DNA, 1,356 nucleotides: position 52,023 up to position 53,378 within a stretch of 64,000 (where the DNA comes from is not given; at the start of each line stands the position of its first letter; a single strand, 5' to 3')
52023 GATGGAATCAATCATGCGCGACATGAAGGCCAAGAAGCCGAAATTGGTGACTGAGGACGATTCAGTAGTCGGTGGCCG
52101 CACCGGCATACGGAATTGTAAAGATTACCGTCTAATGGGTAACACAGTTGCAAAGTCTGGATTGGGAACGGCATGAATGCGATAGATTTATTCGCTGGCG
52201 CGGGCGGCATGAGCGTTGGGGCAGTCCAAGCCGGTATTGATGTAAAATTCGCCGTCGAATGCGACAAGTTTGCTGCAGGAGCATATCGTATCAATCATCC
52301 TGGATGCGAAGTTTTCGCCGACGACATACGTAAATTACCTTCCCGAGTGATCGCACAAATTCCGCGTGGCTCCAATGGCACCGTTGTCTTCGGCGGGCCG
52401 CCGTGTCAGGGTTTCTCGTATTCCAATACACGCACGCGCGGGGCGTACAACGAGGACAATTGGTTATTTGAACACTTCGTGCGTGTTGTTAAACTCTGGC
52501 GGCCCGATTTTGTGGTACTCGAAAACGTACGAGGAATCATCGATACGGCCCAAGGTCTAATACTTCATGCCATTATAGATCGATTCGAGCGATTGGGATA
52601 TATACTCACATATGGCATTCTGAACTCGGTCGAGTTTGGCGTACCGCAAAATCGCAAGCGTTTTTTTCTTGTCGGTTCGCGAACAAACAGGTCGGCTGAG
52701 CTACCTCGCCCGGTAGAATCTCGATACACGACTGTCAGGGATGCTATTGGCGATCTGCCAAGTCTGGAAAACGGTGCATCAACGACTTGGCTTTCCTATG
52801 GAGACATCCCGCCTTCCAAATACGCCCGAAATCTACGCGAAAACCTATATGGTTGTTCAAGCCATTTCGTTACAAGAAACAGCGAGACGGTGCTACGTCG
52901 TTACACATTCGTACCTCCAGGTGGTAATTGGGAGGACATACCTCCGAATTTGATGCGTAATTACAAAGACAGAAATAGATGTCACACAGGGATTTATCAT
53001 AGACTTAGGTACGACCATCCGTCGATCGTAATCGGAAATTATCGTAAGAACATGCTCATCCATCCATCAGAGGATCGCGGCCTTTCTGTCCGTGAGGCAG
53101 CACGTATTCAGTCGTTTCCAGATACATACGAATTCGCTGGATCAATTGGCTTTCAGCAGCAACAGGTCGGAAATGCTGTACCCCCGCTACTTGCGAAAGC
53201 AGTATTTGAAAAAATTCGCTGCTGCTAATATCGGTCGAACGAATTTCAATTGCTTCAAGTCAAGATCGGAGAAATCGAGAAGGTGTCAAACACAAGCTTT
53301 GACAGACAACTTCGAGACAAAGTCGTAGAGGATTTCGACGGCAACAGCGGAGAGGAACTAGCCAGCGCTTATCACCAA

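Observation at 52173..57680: dcm - HD - P-loop ATPase - tandem Rossmann - vsr operon: candidate undescribed multi-subunit restriction-like defence system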

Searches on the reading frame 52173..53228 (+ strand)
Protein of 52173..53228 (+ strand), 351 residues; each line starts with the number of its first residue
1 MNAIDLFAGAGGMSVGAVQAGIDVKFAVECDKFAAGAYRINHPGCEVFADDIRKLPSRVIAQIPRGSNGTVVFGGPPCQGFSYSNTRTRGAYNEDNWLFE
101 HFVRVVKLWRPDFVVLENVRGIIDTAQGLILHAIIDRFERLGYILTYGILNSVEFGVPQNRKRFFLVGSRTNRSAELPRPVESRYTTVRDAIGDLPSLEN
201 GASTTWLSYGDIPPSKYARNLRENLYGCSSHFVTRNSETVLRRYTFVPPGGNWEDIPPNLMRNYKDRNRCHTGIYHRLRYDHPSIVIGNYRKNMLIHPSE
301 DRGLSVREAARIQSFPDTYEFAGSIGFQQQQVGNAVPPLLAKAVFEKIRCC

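Call 3: search_protein_families(library=pfam, proteins=[window:52173-53228:+], max_evalue=0.1)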
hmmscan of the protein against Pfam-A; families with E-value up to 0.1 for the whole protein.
window:52173-53228:+ (351 aa): 2 families
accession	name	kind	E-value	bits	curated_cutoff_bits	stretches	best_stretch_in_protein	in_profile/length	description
PF00145.23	DNA_methylase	-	8.3e-63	213.2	22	1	1-348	1-322/324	C-5 cytosine-specific DNA methylase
PF03602.21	Cons_hypoth95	-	0.0061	16.7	24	1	3-79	45-124/182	Conserved hypothetical protein 95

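Call 4: search_protein_families(library=padloc, proteins=[window:52173-53228:+], max_evalue=0.1)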
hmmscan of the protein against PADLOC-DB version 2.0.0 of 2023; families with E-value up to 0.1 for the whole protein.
window:52173-53228:+ (351 aa): 65 families (the best 25 are shown)
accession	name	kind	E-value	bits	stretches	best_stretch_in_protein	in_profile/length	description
PDLC03234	MTase_II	-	1.2e-109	365.1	1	1-349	5-363/375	Type II methyltransferase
PDLC03378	MTase_II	-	1.8e-91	305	1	1-349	3-327/344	Type II methyltransferase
PDLC03326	MTase_II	-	1.1e-85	286.4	1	2-348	6-372/412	Type II methyltransferase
PDLC00033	DruM2|DruM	-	1.5e-79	266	1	3-349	24-361/368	DNA cytosine methylase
PDLC03237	MTase_II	-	4.7e-69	231.3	2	4-173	797-972/1036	Type II methyltransferase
PDLC03225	MTase_II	-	6.4e-68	227.9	2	130-348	361-594/615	Type II methyltransferase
PDLC00026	DruM2|DruM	-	3.5e-60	202.3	1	1-349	5-315/336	DNA cytosine methylase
PDLC03272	MTase_II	-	5.7e-60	201.6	1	2-348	76-386/407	Type II methyltransferase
PDLC02648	DrmMII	-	1.4e-59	200.2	1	3-346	24-445/468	DrmMII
PDLC02649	DrmMII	-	7.3e-53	178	2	70-349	117-415/422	DrmMII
PDLC02650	DrmMII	-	1.1e-51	174.1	2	131-349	204-415/435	DrmMII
PDLC00027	DruM2|DruM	-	2.3e-51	173.3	1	2-348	13-347/361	DNA cytosine methylase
PDLC02656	DrmMII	-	5.8e-50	168.5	2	3-197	7-234/491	DrmMII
PDLC03736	oMTase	-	9.1e-50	167.3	3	3-168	1022-1198/1497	orphan methyltransferase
PDLC00031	DruM2|DruM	-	1.8e-47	160.2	1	2-348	13-347/361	DNA cytosine methylase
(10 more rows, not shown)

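Call 5: search_protein_families(library=ncbifam, proteins=[window:52173-53228:+], max_evalue=0.1)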
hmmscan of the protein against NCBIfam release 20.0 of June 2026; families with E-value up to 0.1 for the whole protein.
window:52173-53228:+ (351 aa): 3 families
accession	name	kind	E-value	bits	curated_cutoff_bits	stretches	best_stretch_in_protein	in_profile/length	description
TIGR00675.1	dcm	superfamily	1.8e-57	195.5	100.65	1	4-348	2-329/329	DNA (cytosine-5-)-methyltransferase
NF007772.0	PRK10458.1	subfamily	8.9e-10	37.7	710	1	3-172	91-289/472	DNA cytosine methylase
TIGR00095.1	TIGR00095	equivalog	0.1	12.3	117.5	0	3-35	56-88/194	16S rRNA (guanine(966)-N(2))-methyltransferase RsmD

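Call 73: search_solved_structures(query=window:52173-53228:+, max_evalue=0.00001)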
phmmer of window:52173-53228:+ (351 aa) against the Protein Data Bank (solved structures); distinct sequences matched with E-value up to 0.00001: 48.
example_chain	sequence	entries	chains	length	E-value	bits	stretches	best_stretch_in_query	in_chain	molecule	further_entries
6x9i_A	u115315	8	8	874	3.3e-50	174.3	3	3-174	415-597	DNA (cytosine-5)-methyltransferase 1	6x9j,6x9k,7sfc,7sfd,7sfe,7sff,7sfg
9v36_A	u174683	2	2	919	4.1e-50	174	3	3-174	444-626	DNA (cytosine-5)-methyltransferase 1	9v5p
3pt9_A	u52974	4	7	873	4.3e-50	173.9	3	3-174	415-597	DNA (cytosine-5)-methyltransferase 1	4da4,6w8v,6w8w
3pta_A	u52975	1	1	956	4.9e-50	173.7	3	3-174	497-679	DNA (cytosine-5)-methyltransferase 1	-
5guv_A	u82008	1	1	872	5.8e-50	173.5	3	3-174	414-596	DNA (cytosine-5)-methyltransferase 1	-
3swr_A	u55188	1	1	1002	5.9e-50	173.4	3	3-174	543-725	DNA (cytosine-5)-methyltransferase 1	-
4yoc_A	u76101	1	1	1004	6e-50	173.4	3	3-174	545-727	DNA (cytosine-5)-methyltransferase 1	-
3pt6_A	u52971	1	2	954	6.3e-50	173.4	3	3-174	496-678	DNA (cytosine-5)-methyltransferase 1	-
9mys_A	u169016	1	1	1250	1.4e-49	172.2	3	3-174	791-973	DNA (cytosine-5)-methyltransferase 1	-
9z07_A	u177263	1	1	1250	1.4e-49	172.2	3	3-174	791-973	DNA (cytosine-5)-methyltransferase 1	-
4wxx_A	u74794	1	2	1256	1.5e-49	172.2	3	3-174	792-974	DNA (cytosine-5)-methyltransferase 1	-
7xi9_A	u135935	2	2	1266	1.5e-49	172.1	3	3-174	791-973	DNA (cytosine-5)-methyltransferase 1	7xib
8xqc_A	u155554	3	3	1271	1.5e-49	172.1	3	3-174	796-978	DNA (cytosine-5)-methyltransferase 1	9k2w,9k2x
3av4_A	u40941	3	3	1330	2.4e-49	171.5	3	3-174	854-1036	DNA (cytosine-5)-methyltransferase 1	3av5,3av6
5wy1_A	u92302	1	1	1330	2.5e-49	171.4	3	3-174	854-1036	DNA (cytosine-5)-methyltransferase 1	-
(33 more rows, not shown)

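Call 76: search_solved_structures(query=window:52173-53228:+, max_evalue=1e-45, show_alignments=1)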
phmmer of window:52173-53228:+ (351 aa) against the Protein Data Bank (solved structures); distinct sequences matched with E-value up to 1e-45: 23.
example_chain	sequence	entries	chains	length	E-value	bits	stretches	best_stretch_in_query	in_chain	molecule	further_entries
6x9i_A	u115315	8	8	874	3.3e-50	174.3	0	3-174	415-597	DNA (cytosine-5)-methyltransferase 1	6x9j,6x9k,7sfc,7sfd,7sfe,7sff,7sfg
9v36_A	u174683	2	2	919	4.1e-50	174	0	3-174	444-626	DNA (cytosine-5)-methyltransferase 1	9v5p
3pt9_A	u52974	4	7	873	4.3e-50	173.9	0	3-174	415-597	DNA (cytosine-5)-methyltransferase 1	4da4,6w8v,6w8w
3pta_A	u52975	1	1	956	4.9e-50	173.7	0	3-174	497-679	DNA (cytosine-5)-methyltransferase 1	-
5guv_A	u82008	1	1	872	5.8e-50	173.5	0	3-174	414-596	DNA (cytosine-5)-methyltransferase 1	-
3swr_A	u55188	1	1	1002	5.9e-50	173.4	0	3-174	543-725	DNA (cytosine-5)-methyltransferase 1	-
4yoc_A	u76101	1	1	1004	6e-50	173.4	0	3-174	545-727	DNA (cytosine-5)-methyltransferase 1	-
3pt6_A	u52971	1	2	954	6.3e-50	173.4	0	3-174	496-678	DNA (cytosine-5)-methyltransferase 1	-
9mys_A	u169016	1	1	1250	1.4e-49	172.2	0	3-174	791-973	DNA (cytosine-5)-methyltransferase 1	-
9z07_A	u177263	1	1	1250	1.4e-49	172.2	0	3-174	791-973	DNA (cytosine-5)-methyltransferase 1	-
4wxx_A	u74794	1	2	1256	1.5e-49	172.2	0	3-174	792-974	DNA (cytosine-5)-methyltransferase 1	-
7xi9_A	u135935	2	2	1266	1.5e-49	172.1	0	3-174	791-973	DNA (cytosine-5)-methyltransferase 1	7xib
8xqc_A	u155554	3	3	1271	1.5e-49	172.1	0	3-174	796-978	DNA (cytosine-5)-methyltransferase 1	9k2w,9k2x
3av4_A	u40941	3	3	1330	2.4e-49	171.5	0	3-174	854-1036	DNA (cytosine-5)-methyltransferase 1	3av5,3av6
5wy1_A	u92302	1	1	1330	2.5e-49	171.4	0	3-174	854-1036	DNA (cytosine-5)-methyltransferase 1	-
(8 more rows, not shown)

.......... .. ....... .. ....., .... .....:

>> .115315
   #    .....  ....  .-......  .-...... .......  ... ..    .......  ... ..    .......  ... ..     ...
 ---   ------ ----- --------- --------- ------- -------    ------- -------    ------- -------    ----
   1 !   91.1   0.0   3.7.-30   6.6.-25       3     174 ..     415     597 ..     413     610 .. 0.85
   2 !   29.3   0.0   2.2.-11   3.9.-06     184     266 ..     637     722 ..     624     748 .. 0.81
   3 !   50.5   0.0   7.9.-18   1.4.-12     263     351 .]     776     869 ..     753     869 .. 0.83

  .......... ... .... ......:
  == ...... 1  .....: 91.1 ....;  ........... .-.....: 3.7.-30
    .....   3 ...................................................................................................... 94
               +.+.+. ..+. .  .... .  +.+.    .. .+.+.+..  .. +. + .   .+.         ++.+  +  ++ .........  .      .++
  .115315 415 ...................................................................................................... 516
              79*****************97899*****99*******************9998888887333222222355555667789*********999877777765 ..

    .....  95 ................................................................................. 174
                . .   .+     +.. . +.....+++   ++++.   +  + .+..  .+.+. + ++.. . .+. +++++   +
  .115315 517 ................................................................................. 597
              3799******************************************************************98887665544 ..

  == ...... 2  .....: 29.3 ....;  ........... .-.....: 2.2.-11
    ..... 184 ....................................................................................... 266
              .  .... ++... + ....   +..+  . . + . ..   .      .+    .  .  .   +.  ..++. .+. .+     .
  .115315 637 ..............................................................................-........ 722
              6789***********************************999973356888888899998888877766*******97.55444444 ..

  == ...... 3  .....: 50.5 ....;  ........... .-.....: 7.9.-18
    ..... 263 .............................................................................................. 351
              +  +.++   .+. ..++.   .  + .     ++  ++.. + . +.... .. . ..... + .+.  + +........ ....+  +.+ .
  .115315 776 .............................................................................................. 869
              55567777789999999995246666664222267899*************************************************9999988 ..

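Call 103: search_dna_similar(query=window:52173-53228:+, collection=plasmids, mode=protein, max_rows=25, max_evalue=1e-40)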
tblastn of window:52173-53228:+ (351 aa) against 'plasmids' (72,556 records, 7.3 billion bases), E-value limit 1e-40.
Records with a match: 134; places in all: 138; records where one place covers at least 80% of the query: 134.
Best place of each record, by identity: <60% 134.
By first word of the organism name: Klebsiella 29; Salmonella 14; Xanthomonas 11; Bacillus 11; Acinetobacter 8; Lactiplantibacillus 7; Pseudomonas 4; Sphingobium 2; Xylella 2; Lactobacillus 2; and 36 more.
By predicted mobility (MOB-suite, as given by PLSDB): non-mobilizable 52; mobilizable 49; conjugative 33.
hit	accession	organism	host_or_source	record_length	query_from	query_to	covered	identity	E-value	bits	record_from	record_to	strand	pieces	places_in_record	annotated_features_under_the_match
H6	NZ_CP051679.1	Spirosoma rhododendri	cell culture,Flower of Rhododendron ...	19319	3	348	99%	54.6%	7e-125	402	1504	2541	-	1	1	DNA cytosine methyltransferase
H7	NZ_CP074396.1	Agrobacterium salinitolerans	Cotton,tiaaue sample,root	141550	1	348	99%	54.0%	5e-117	379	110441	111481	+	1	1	DNA cytosine methyltransferase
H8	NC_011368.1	Rhizobium leguminosarum bv. trifolii WSM2304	-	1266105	1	348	99%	52.1%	1e-103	340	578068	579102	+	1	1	record has no annotation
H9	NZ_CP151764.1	Yoonia sp. SS1-5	cell culture,Marine algae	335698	1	348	99%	45.4%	6e-89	298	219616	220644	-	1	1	DNA cytosine methyltransferase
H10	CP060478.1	Xanthomonas citri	Citrus,Cell culture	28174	1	348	99%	38.3%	1e-59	214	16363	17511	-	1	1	DNA cytosine methyltransferase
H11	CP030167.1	Xanthomonas citri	Punica granatum,Microbe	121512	1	348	99%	38.3%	1e-59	214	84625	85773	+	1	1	DNA (cytosine-5-)-methyltransferase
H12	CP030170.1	Xanthomonas citri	Punica granatum,whole organism,leaf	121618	1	348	99%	38.3%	1e-59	214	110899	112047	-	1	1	DNA (cytosine-5-)-methyltransferase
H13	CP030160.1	Xanthomonas citri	Punica granatum,whole organism,leaf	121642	1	348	99%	38.3%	1e-59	214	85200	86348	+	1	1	DNA (cytosine-5-)-methyltransferase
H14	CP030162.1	Xanthomonas citri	Punica granatum,whole organism,leaf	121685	1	348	99%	38.3%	1e-59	214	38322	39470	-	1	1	DNA (cytosine-5-)-methyltransferase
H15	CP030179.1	Xanthomonas citri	Punica granatum,Whole organism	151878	1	348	99%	38.3%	1e-59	214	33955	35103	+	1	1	DNA (cytosine-5-)-methyltransferase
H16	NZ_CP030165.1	Xanthomonas citri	Punica granatum,Microbe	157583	1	348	99%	38.3%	1e-59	214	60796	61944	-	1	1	DNA cytosine methyltransferase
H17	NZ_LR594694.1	Variovorax sp. WDL1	linuron-contaminated soil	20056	1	348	99%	38.3%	1e-59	214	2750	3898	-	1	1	DNA cytosine methyltransferase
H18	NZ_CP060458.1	Xanthomonas citri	Cell culture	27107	1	348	99%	38.0%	6e-59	212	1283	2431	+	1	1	DNA cytosine methyltransferase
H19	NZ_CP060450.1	Xanthomonas citri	Cell culture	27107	1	348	99%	38.0%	6e-59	212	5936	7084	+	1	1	DNA cytosine methyltransferase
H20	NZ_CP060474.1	Xanthomonas citri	Cell culture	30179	1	348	99%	38.0%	6e-59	212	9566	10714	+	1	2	DNA cytosine methyltransferase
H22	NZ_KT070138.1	Klebsiella pneumoniae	-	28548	1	348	99%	38.0%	3e-59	213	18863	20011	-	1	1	DNA cytosine methyltransferase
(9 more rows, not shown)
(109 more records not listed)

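Call 104: get_annotated_region(hit=H22, flank=3500)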
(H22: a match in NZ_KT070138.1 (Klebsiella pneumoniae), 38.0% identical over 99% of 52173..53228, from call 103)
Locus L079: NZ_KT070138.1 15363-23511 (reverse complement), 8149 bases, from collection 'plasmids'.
description: Klebsiella pneumoniae strain KP01 plasmid pGES-GZ, complete sequence
organism: Klebsiella pneumoniae (NCBI taxid 573)
taxonomy: Bacteria; Pseudomonadota; Gammaproteobacteria; Enterobacterales; Enterobacteriaceae; Klebsiella; Klebsiella pneumoniae
host: -; source: -; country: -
typing (MOB-suite, as given by PLSDB): conjugative; replicon rep_cluster_995; relaxase MOBQ; mating-pair formation MPF_T
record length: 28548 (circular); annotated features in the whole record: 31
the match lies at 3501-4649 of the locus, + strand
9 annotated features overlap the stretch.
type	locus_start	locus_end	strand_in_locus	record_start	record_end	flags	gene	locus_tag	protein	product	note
CDS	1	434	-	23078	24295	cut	-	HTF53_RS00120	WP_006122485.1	TniQ family protein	-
CDS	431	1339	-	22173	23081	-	-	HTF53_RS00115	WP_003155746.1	TniB family NTP-binding protein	-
CDS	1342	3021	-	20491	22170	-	-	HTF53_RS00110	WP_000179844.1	Mu transposase C-terminal domain-containing protein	-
CDS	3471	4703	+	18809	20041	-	-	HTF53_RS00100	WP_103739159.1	DNA cytosine methyltransferase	GO:0006304 - DNA modification [Evidence IEA]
CDS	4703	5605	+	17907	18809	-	-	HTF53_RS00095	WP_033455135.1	NotI family restriction endonuclease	-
CDS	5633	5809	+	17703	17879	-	-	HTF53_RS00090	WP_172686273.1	hypothetical protein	-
CDS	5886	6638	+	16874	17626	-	-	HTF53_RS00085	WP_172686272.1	MBL fold metallo-hydrolase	-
CDS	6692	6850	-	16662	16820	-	-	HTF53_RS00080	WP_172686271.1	hypothetical protein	-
CDS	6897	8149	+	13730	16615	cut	-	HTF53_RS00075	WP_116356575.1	Tn3-like element IS1071 family transposase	GO:0006313 - DNA transposition [Evidence IEA]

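Call 105: get_annotated_region(hit=H6, flank=6000)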
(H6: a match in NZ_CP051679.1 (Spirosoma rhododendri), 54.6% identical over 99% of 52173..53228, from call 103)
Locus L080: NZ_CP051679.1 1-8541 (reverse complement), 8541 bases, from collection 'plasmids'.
description: Spirosoma rhododendri strain CJU-R4 plasmid unnamed2, complete sequence
organism: Spirosoma rhododendri (NCBI taxid 2728024)
taxonomy: Bacteria; Bacteroidota; Cytophagia; Cytophagales; Cytophagaceae; Spirosoma; Spirosoma rhododendri
host: -; source: cell culture,Flower of Rhododendron schlippenbachii; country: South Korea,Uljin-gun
typing (MOB-suite, as given by PLSDB): non-mobilizable
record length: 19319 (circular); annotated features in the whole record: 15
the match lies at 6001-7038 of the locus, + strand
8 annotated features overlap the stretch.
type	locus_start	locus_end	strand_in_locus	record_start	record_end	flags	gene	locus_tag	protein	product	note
CDS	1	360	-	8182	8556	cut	-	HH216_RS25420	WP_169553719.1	hypothetical protein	-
CDS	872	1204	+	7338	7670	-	-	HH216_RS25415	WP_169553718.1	hypothetical protein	-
CDS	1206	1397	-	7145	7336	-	-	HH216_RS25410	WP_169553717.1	hypothetical protein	-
CDS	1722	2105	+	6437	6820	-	-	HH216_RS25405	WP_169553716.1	BfmA/BtgA family mobilization protein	-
CDS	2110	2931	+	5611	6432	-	-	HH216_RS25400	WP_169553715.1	DUF5712 family protein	-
CDS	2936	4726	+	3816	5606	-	-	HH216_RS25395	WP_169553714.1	type IV secretory system conjugative DNA transfer family protein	-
CDS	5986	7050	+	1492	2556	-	-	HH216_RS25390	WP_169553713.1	DNA cytosine methyltransferase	GO:0006304 - DNA modification [Evidence IEA]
CDS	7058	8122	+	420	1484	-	-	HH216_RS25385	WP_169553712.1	hypothetical protein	-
